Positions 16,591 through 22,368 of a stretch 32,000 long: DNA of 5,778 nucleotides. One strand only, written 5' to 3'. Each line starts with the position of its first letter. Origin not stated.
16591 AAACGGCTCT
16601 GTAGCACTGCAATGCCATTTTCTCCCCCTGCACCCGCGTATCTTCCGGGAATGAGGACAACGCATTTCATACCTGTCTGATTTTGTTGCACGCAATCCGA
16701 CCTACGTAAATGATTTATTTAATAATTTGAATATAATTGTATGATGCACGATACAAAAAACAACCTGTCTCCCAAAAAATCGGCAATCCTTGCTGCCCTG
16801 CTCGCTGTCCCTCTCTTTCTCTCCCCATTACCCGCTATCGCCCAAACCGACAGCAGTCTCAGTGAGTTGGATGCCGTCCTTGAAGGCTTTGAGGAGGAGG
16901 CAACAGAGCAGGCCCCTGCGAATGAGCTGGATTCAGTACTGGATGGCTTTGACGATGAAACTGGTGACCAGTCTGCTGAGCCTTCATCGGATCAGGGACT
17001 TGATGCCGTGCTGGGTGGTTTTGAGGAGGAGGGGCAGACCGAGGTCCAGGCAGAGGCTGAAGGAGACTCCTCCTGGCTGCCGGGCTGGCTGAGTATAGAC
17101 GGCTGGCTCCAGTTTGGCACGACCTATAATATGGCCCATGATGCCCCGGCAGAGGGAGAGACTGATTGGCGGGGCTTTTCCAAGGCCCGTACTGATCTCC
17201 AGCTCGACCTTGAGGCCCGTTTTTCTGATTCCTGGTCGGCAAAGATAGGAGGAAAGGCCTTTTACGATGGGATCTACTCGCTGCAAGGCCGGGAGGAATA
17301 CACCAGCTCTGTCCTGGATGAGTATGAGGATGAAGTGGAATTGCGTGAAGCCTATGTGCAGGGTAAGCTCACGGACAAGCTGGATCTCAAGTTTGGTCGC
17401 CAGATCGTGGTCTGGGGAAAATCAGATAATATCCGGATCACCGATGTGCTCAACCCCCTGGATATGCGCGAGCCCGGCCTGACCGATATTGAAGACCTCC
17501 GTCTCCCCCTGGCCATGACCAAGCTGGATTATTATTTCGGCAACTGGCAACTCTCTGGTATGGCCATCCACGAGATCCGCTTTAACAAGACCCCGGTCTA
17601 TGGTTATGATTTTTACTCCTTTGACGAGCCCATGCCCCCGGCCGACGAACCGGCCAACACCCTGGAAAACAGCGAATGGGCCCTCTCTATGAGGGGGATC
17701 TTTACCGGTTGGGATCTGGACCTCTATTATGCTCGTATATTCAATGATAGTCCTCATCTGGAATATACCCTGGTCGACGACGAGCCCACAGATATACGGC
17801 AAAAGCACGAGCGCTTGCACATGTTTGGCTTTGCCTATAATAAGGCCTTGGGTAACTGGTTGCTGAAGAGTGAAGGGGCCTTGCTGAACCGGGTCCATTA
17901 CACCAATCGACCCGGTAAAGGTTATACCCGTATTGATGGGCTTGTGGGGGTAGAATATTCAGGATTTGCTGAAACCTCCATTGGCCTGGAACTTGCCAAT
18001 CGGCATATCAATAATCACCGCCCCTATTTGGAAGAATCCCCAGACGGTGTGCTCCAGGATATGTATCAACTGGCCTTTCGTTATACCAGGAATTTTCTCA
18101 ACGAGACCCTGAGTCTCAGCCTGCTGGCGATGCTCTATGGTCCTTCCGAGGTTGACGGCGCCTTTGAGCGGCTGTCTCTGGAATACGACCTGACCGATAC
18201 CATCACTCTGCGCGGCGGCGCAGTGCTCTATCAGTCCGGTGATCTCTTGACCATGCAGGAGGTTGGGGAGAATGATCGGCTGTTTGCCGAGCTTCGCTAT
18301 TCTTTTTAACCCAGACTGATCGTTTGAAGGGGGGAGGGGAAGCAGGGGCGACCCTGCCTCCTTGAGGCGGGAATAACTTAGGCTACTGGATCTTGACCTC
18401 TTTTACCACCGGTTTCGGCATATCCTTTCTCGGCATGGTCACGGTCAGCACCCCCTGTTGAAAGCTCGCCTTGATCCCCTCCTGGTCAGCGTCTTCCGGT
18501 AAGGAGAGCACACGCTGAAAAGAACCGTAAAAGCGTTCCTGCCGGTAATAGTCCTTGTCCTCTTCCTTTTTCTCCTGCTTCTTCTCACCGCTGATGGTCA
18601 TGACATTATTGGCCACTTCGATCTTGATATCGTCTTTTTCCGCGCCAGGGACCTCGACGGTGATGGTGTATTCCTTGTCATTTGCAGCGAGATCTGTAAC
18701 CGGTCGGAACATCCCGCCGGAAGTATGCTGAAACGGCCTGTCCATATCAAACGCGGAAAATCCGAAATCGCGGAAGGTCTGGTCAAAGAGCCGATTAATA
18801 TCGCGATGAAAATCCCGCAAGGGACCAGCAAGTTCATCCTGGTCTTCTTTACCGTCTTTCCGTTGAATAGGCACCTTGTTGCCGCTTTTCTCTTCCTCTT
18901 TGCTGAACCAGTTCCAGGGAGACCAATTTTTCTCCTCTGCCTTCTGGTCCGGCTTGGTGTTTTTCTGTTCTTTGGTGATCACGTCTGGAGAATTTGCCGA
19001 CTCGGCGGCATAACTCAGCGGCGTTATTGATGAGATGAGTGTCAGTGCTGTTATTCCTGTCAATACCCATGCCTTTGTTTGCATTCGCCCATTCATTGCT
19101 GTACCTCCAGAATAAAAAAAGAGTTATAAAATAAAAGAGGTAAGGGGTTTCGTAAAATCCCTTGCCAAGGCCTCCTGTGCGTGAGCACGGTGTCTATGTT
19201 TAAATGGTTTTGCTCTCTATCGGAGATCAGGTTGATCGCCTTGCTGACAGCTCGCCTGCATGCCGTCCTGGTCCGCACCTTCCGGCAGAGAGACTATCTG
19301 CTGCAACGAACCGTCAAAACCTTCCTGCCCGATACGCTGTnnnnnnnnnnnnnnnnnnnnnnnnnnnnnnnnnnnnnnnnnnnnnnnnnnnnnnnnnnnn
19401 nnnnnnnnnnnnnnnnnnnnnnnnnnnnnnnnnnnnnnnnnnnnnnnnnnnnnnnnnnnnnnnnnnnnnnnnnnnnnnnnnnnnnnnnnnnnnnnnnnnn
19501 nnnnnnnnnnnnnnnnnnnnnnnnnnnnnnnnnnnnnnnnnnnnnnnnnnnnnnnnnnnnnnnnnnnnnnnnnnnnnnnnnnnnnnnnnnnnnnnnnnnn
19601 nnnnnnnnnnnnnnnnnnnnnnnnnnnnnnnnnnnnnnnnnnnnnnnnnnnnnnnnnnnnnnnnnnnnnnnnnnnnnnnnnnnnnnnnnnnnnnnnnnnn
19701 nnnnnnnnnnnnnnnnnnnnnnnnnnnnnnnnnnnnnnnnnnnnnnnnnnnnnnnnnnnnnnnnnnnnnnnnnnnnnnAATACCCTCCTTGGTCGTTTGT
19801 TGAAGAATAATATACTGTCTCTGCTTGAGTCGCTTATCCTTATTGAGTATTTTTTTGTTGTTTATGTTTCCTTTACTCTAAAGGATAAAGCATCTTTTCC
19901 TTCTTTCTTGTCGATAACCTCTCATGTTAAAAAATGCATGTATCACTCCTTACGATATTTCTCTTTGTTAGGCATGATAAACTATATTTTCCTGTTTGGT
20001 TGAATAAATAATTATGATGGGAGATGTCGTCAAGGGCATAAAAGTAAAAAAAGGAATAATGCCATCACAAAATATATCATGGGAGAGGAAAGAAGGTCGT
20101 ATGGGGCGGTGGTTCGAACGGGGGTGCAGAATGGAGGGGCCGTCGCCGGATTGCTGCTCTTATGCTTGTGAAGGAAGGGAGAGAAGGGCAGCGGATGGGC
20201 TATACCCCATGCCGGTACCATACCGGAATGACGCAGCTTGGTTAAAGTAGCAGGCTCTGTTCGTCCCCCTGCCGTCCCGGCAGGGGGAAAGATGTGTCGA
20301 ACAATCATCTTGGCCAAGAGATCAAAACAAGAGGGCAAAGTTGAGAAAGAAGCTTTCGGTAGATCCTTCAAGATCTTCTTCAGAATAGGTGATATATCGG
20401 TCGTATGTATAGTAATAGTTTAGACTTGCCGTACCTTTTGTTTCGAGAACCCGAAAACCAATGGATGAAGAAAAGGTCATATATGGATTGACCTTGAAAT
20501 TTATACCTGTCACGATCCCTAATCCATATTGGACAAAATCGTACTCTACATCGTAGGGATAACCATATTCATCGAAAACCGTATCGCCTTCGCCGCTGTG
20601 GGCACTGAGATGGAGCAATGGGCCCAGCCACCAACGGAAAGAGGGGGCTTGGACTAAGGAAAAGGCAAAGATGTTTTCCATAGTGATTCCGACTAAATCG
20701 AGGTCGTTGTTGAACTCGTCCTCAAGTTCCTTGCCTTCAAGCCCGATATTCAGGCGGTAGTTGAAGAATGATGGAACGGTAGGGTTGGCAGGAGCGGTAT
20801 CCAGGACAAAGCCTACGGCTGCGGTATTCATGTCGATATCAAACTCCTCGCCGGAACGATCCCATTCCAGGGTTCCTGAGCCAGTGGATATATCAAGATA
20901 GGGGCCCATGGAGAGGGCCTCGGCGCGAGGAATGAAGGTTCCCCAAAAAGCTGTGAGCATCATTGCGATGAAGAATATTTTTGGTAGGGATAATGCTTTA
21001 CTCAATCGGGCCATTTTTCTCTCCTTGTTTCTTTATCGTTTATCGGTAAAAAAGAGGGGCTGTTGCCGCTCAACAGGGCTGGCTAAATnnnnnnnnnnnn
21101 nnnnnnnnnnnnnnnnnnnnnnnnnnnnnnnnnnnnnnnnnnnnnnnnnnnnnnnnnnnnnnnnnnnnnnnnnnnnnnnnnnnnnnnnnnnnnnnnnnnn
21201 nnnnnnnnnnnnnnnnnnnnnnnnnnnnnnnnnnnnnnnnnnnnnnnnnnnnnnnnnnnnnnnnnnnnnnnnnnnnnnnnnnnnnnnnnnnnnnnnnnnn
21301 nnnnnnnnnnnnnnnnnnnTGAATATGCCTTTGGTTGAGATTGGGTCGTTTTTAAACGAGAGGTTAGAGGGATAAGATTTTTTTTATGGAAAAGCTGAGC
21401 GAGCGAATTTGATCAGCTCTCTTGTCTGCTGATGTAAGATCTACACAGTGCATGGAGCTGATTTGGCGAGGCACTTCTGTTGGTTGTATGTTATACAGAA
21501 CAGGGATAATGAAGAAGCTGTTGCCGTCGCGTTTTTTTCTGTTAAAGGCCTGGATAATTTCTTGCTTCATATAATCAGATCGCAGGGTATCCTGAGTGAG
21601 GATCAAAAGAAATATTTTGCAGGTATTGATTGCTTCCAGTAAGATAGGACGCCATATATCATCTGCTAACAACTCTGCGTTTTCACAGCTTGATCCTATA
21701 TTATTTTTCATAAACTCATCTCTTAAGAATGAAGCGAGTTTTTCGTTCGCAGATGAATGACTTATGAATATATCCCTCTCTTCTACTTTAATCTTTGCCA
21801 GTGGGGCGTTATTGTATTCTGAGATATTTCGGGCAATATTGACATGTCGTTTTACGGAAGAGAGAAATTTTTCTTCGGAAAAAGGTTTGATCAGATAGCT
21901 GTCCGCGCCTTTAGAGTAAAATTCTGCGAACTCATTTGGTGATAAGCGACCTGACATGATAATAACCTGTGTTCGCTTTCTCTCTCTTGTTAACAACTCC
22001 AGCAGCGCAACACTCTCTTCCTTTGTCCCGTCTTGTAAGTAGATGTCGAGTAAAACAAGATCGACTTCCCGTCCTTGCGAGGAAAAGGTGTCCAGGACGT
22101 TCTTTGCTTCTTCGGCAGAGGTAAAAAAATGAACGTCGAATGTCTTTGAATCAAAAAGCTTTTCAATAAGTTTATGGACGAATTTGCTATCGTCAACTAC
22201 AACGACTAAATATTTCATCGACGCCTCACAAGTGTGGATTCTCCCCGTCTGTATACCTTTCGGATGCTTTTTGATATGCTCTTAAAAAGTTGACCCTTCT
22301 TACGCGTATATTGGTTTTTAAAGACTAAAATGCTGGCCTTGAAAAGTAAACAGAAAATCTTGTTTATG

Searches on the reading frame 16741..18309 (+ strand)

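Call 20: search_protein_families(library=pfam, proteins=[window:16741-18309:+], max_evalue=0.001)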
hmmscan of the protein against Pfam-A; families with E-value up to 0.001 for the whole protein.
window:16741-18309:+ (522 aa): 1 family
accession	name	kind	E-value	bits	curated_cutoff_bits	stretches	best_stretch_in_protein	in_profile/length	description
PF06980.17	DUF1302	-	1.2e-36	127.3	23.2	1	149-522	81-541/541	Protein of unknown function (DUF1302)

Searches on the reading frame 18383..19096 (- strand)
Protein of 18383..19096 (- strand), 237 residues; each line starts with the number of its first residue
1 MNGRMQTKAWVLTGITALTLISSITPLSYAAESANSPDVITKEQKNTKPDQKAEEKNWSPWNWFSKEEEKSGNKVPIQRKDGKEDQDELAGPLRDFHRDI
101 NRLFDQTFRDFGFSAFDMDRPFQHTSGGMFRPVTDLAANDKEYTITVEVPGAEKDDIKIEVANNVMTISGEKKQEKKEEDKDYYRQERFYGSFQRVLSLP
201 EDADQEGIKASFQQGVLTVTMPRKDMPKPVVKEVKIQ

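Call 20: search_protein_families(library=pfam, proteins=[window:18383-19096:-], max_evalue=0.001)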
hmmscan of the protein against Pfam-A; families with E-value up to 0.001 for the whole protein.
window:18383-19096:- (237 aa): 2 families
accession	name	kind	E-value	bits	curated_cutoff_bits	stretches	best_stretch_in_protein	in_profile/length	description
PF00011.27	HSP20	-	1e-26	93.4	20.8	1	138-237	4-102/102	Hsp20/alpha crystallin family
PF17886.7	ArsA_HSP20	-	1.3e-05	25.1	22.5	1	140-221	1-63/63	HSP20-like domain found in ArsA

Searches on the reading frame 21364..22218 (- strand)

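Call 20: search_protein_families(library=pfam, proteins=[window:21364-22218:-], max_evalue=0.001)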
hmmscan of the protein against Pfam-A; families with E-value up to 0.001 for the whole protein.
window:21364-22218:- (284 aa): 3 families
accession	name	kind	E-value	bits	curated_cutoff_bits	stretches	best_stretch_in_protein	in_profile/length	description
PF00072.30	Response_reg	-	5.8e-16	59.1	30.2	1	5-122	1-110/111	Response regulator receiver domain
PF13676.11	TIR_2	-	5e-15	56.5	28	1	150-272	1-119/122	TIR domain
PF01582.25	TIR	-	3e-06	27.6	21.3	1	150-255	4-109/179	TIR domain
